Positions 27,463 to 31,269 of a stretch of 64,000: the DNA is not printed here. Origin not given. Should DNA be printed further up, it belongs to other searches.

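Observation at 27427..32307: Two-gene, strongly AT-rich kps region 2 encoding a 1169-aa multidomain putative capsule polymerase plus an alpha/beta-hydrolase: unassigned Kdo-type K-antigen system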

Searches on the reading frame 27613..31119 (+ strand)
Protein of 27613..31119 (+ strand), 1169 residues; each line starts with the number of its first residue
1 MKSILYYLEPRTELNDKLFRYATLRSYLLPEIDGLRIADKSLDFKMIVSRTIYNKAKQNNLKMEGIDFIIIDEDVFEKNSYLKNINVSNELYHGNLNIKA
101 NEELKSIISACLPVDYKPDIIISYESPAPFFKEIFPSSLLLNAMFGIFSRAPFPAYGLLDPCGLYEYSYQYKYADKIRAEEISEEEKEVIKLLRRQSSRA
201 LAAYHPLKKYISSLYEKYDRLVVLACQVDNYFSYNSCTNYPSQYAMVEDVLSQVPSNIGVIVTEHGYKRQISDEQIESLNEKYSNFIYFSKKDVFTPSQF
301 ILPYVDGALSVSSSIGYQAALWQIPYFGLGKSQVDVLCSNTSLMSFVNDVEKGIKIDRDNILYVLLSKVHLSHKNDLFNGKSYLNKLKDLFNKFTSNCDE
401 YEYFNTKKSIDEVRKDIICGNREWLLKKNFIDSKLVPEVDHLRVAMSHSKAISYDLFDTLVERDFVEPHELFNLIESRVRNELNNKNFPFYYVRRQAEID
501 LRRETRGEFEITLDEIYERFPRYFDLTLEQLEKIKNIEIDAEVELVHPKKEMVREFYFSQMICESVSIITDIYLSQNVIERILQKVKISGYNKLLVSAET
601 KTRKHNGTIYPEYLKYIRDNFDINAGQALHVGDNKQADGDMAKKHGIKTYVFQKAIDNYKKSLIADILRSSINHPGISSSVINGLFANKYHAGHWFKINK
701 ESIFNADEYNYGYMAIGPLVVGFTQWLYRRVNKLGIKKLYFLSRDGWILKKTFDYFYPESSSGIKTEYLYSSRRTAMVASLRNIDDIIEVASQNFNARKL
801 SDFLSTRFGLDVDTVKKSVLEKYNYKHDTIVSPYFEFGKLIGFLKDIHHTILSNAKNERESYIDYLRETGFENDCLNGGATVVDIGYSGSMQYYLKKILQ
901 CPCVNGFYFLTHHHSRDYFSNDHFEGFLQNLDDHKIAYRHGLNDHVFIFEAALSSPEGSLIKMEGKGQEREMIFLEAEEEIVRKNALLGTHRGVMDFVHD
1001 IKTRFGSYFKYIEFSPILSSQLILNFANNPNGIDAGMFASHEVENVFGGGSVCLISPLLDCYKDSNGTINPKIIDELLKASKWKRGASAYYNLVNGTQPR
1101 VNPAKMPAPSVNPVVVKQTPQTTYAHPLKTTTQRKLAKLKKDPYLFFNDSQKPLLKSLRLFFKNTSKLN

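Call 7: search_solved_structures(query=window:27613-31119:+, max_evalue=1, show_alignments=3)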
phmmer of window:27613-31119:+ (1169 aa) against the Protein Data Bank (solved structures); distinct sequences matched with E-value up to 1: 2.
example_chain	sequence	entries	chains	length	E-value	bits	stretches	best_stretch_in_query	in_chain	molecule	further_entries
9h50_A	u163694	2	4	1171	3.9e-28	100.9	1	424-786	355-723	Bcs3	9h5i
8a0c_A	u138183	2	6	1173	3.9e-28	100.9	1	424-786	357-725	Bcs3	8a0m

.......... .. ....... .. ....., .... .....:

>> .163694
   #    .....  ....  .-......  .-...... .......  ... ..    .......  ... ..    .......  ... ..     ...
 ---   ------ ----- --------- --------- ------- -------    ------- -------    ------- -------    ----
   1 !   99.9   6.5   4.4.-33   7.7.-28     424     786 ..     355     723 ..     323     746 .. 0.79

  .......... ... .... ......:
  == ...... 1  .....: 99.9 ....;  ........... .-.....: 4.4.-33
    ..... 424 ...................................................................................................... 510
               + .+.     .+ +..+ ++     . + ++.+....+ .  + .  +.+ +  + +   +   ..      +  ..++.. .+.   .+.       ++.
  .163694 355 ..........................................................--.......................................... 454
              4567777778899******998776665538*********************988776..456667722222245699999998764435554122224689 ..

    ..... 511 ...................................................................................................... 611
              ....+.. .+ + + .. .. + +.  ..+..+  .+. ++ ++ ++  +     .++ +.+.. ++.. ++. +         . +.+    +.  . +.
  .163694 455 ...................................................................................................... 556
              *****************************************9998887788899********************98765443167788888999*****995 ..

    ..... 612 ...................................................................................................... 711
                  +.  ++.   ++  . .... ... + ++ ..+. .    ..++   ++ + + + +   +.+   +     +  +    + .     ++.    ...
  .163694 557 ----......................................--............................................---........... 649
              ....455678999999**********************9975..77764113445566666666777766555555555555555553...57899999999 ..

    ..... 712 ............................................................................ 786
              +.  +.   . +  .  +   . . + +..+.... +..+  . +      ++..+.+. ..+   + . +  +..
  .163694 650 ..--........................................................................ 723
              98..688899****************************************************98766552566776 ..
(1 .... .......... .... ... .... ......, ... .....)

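Call 8: search_protein_families(proteins=[window:27613-31119:+], library=ncbifam, max_evalue=1)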
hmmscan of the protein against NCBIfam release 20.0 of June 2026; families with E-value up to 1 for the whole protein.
window:27613-31119:+ (1169 aa): 6 families
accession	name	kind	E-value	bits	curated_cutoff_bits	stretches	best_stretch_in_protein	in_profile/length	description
TIGR02252.1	DREG-2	subfamily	0.00016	21.5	155.2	1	578-650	133-202/203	HAD hydrolase, REG-2-like, family IA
TIGR02253.1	CTE7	subfamily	0.00027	20.8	169.75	1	450-655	3-197/221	TIGR02253 family HAD-type hydrolase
TIGR01662.1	HAD-SF-IIIA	subfamily_domain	0.014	15.5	44.6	1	576-653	64-139/141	HAD-IIIA family hydrolase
NF053830.1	RUBPPhHalo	equivalog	0.06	13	330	1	575-661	129-212/234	ribulose-1,5-bisphosphate 5-phosphatase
TIGR01452.1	PGP_euk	subfamily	0.07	12.5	201.95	1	612-651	206-245/279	phosphoglycolate/pyridoxal phosphate family phosphatase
NF009695.0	PRK13222.1-2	equivalog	0.098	12.1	225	1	576-647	121-188/226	phosphoglycolate phosphatase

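Call 9: profile_search(protein=window:27613-31119:+)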
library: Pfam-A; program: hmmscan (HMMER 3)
A. the first sequence (1169 residues): domains with independent E <= 10: 4; with E <= 0.001: 0
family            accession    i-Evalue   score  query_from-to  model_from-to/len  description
Hydrolase_like    PF13242.12       0.12    12.7     611-650         7-46/75  HAD-hyrolase-like
Hydrolase         PF00702.32       0.58    11.0     560-646       112-191/191  haloacid dehalogenase-like hydrolase
Glyco_transf_61   PF04577.19        1.2     9.8     750-796        41-89/137  Glycosyltransferase 61
PH_ULP            PF25352.1         8.5     6.8     760-796        25-61/120  Ubiquitin-like protease PH domain

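Call 36: search_protein_representatives(protein=window:27613-31119:+)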
Query: 1169 residues. Proteins with E-value up to 0.001 (for the whole library): 10007; up to 1e-10: 7028; up to 1e-30: 1598. The best 150 are listed.
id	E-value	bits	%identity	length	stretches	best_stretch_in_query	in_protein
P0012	0.0e+00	1184.8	48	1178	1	2-1164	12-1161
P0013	0.0e+00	1112.0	47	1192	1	1-1162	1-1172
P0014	0.0e+00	1045.6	46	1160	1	1-1166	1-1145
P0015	0.0e+00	1020.2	45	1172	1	3-1162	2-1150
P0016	1.8e-276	936.6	42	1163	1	3-1163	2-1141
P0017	9.3e-261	884.6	46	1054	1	144-1163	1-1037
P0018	1.2e-213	728.6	35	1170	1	3-1165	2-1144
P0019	1.5e-206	705.0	38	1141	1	3-1093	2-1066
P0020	4.5e-205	700.2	36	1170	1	2-1162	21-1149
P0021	2.0e-192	658.3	39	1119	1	4-1097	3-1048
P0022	3.4e-190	650.9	38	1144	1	3-1164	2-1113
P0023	2.1e-184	631.7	34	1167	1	1-1164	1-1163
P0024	2.3e-181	621.7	33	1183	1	4-1165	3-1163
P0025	1.9e-176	605.3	33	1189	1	2-1159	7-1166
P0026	1.0e-172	593.0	34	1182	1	4-1162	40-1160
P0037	6.5e-131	454.6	29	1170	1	3-1162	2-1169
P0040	3.0e-124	432.5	30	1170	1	4-1092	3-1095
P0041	3.1e-124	432.4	31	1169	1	4-1164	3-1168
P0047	1.2e-118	413.9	30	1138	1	4-1153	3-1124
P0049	5.4e-117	408.5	32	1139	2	2-1058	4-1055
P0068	1.4e-110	387.3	29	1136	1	3-1162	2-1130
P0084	3.5e-105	369.4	29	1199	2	445-1139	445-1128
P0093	1.2e-101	357.7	29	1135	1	3-1055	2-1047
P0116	2.4e-94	333.5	30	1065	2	449-1053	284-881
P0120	3.1e-93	329.8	27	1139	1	3-1065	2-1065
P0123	1.4e-92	327.6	30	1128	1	3-1099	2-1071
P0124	6.3e-92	325.5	29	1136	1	89-1050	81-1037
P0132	2.5e-88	313.5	26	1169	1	4-1091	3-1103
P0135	6.0e-87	309.0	31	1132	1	60-1065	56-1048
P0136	7.8e-87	308.6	29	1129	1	20-1057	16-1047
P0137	1.5e-86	307.7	28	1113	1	108-1097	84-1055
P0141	6.1e-85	302.3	29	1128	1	108-1057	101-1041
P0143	3.7e-84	299.7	29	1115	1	117-1052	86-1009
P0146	1.1e-83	298.2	29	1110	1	94-1052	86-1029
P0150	1.2e-81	291.5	28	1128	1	86-1153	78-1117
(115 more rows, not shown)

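Call 38: search_solved_structures(query=A1, max_evalue=10, show_alignments=2)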
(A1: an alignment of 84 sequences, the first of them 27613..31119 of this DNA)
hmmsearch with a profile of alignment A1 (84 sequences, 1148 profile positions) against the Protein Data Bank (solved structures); distinct sequences matched with E-value up to 10: 67 (the best 60 are shown).
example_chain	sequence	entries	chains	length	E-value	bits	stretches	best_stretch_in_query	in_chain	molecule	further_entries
9h50_A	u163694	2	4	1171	1e-65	225.4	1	438-1014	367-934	Bcs3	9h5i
8a0c_A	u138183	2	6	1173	1e-65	225.4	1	438-1014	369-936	Bcs3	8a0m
7shg_A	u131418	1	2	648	9.3e-61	209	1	440-1047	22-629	Ribofuranosyl transferase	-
2om6_A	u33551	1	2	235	5.1e-09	37.7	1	558-661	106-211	Probable phosphoserine phosphatase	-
3ib6_A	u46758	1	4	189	4.2e-06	28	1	553-659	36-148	Uncharacterized protein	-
9ful_A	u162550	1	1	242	3.5e-05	24.9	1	586-656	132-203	Chain A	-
9fug_A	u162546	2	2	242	3.5e-05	24.9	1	586-656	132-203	SNAr1.3 (K39A) | Chain A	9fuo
1x42_A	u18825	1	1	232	3.6e-05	24.9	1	579-656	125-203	hypothetical protein PH0459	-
2hoq_A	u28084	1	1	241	3.8e-05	24.8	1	593-653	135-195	Putative HAD-hydrolase PH1655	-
3u26_A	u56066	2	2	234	4.1e-05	24.7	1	583-656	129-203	PF00702 domain protein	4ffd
6q7n_A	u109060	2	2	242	4.5e-05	24.6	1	584-656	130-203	BH32 | OE1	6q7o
6z1k_A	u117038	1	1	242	0.0001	23.4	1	586-657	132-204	BH32.6 protein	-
8bp1_A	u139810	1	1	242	0.00012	23.1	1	586-656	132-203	BHMeHis1.0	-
7o1d_A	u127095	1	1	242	0.00012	23.1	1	586-656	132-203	BH32.7 protein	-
6q7p_A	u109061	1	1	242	0.00014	22.9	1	585-657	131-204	OE1.2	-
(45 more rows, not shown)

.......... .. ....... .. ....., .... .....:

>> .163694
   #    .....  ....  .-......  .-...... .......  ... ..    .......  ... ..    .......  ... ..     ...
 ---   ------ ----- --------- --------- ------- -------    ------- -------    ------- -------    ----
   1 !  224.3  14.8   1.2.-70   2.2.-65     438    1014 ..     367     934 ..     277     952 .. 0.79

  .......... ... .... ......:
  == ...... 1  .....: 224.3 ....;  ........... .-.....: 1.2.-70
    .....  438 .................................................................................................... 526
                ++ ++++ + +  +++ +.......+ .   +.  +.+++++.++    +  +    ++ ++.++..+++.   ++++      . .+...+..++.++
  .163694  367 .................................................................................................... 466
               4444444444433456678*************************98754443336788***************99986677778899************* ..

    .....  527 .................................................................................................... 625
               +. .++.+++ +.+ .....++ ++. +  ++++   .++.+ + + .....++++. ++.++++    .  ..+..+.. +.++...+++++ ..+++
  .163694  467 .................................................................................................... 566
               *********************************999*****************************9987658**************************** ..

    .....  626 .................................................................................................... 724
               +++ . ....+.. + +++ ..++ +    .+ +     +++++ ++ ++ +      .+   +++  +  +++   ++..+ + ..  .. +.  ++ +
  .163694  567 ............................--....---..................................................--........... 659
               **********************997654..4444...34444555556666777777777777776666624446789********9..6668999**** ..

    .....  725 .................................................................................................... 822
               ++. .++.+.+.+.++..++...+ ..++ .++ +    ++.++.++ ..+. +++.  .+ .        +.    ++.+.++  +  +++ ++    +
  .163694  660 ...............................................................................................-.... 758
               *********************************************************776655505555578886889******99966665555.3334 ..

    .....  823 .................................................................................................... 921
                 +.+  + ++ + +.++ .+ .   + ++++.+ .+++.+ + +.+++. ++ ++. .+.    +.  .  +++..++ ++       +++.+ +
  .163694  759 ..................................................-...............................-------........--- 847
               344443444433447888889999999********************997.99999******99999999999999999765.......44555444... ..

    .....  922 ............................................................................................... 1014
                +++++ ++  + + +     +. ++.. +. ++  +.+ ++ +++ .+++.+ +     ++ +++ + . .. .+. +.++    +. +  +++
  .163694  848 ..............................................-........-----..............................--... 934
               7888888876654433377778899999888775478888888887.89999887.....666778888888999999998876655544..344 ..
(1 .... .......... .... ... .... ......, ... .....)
